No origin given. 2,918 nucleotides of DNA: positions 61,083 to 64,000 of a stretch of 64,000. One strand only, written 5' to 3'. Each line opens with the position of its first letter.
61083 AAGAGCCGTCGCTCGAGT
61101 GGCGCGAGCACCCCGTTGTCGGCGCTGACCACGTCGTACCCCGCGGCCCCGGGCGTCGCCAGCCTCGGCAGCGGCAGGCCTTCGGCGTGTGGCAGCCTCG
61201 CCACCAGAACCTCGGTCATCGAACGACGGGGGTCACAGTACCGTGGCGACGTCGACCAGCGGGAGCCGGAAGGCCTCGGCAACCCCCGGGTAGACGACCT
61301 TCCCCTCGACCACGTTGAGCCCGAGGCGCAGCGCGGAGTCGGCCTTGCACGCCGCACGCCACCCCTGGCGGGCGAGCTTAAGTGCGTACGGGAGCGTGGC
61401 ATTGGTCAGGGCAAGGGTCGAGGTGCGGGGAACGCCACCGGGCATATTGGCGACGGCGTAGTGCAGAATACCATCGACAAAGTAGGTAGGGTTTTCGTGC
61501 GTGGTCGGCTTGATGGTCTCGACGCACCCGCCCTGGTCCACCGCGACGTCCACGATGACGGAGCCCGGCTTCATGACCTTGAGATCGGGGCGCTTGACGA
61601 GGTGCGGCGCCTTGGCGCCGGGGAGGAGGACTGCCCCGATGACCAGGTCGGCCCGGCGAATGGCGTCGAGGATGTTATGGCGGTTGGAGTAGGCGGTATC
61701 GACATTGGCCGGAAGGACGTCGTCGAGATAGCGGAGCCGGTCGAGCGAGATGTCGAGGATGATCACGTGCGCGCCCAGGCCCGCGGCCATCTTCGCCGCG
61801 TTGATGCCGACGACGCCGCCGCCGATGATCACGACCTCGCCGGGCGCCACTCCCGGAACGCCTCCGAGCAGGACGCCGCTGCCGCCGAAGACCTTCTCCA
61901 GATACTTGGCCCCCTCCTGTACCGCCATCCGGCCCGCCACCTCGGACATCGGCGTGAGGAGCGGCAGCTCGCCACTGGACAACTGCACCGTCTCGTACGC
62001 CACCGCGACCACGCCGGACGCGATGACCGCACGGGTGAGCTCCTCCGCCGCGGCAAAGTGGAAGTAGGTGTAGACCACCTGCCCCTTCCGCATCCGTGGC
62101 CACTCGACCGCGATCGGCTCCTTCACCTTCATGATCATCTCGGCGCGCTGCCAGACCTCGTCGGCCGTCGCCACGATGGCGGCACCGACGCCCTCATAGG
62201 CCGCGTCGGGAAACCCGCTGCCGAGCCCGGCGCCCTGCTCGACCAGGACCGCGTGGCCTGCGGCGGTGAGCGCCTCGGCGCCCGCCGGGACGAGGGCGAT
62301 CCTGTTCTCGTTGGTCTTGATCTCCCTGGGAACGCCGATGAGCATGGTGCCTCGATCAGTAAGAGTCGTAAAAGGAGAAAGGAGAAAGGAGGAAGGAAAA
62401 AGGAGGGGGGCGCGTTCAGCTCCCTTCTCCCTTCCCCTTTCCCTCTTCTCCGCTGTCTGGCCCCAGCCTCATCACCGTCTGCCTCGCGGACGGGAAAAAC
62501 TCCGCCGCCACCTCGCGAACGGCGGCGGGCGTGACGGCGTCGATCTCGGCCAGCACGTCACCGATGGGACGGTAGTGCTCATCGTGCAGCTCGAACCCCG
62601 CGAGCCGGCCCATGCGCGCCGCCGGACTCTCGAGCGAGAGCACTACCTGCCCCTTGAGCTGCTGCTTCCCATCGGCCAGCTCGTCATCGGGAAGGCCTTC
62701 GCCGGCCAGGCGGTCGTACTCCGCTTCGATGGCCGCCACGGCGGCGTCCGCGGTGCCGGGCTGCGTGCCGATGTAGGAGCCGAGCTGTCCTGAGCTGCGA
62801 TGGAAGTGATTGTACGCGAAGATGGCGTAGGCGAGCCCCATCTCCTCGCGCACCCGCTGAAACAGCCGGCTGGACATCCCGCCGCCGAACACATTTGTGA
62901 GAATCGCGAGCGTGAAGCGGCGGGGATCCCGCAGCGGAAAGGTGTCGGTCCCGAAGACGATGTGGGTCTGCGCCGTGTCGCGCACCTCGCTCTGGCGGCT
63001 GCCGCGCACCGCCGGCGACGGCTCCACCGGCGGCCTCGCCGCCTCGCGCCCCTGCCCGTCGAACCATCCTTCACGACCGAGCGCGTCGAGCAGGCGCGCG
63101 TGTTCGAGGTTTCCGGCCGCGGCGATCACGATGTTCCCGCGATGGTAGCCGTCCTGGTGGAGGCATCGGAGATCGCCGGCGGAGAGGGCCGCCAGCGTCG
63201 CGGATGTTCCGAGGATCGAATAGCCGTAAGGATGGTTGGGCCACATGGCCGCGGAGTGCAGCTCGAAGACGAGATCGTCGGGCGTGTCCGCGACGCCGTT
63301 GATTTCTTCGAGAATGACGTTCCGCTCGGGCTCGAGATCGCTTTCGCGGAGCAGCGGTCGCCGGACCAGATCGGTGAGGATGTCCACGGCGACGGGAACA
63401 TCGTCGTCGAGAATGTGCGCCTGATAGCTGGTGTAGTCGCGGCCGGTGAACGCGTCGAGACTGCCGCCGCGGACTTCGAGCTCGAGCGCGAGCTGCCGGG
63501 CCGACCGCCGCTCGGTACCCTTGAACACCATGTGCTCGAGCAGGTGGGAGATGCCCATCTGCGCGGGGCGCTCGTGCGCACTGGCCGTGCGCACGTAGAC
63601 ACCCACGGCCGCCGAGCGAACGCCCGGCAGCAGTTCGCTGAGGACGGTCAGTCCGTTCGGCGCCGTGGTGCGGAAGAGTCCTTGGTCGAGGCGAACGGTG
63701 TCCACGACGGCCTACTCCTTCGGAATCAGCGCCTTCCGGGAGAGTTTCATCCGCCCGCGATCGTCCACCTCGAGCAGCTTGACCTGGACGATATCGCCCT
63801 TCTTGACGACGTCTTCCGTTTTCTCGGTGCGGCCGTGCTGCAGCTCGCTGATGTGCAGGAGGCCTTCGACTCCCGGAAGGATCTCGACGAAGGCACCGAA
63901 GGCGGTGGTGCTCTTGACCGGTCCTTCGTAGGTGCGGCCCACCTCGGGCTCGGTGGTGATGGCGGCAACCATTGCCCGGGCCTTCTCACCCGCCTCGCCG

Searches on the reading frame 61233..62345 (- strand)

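Call 27: search_protein_families(library=pfam, proteins=[window:61233-62345:-])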
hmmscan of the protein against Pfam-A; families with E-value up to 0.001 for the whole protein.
window:61233-62345:- (370 aa): 5 families
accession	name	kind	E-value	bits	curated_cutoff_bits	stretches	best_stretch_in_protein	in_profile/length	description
PF01262.27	AlaDh_PNT_C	-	2.7e-88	295.4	23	1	141-352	1-213/214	Alanine dehydrogenase/PNT, C-terminal domain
PF05222.21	AlaDh_PNT_N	-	7.6e-47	159.4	30.4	1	4-137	1-136/136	Alanine dehydrogenase/PNT, N-terminal domain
PF02826.25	2-Hacid_dh_C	-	8.4e-07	29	25.1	1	170-268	38-127/178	D-isomer specific 2-hydroxyacid dehydrogenase, NAD binding domain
PF07992.20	Pyr_redox_2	-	2.9e-05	24.1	26.1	1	164-211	142-185/291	Pyridine nucleotide-disulphide oxidoreductase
PF00070.33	Pyr_redox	-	7.4e-05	23.6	22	1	171-215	2-46/82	Pyridine nucleotide-disulphide oxidoreductase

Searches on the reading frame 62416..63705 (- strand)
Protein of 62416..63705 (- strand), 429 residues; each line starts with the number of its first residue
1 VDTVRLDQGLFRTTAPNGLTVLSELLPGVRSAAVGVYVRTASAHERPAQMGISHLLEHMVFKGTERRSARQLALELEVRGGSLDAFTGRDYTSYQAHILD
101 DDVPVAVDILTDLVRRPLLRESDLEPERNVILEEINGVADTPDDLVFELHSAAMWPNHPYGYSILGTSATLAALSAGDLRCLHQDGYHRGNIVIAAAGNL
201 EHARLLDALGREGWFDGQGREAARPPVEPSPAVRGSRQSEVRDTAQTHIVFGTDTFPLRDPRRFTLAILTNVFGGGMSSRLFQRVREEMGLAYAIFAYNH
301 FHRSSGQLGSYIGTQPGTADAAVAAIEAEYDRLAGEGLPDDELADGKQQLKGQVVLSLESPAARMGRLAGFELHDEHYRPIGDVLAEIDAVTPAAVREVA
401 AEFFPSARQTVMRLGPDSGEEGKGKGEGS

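Call 27: search_protein_families(library=pfam, proteins=[window:62416-63705:-])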
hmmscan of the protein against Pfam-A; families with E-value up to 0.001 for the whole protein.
window:62416-63705:- (429 aa): 2 families
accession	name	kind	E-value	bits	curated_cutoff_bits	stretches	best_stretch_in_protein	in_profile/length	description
PF00675.25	Peptidase_M16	-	1e-38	133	22.3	1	21-167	2-148/149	Insulinase (Peptidase family M16)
PF05193.26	Peptidase_M16_C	-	8.8e-31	107.6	23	1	174-350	2-181/181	Peptidase M16 inactive domain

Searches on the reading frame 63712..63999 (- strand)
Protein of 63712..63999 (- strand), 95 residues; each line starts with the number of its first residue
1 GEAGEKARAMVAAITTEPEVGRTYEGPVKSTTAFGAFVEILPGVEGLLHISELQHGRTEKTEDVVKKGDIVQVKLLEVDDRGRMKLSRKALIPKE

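Call 27: search_protein_families(library=pfam, proteins=[window:63712-63999:-])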
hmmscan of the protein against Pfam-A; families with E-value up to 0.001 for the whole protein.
window:63712-63999:- (95 aa): 1 family
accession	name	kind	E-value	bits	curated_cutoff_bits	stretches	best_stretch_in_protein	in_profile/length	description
PF00575.29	S1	-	4.3e-19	69.1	22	1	17-89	1-74/74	S1 RNA binding domain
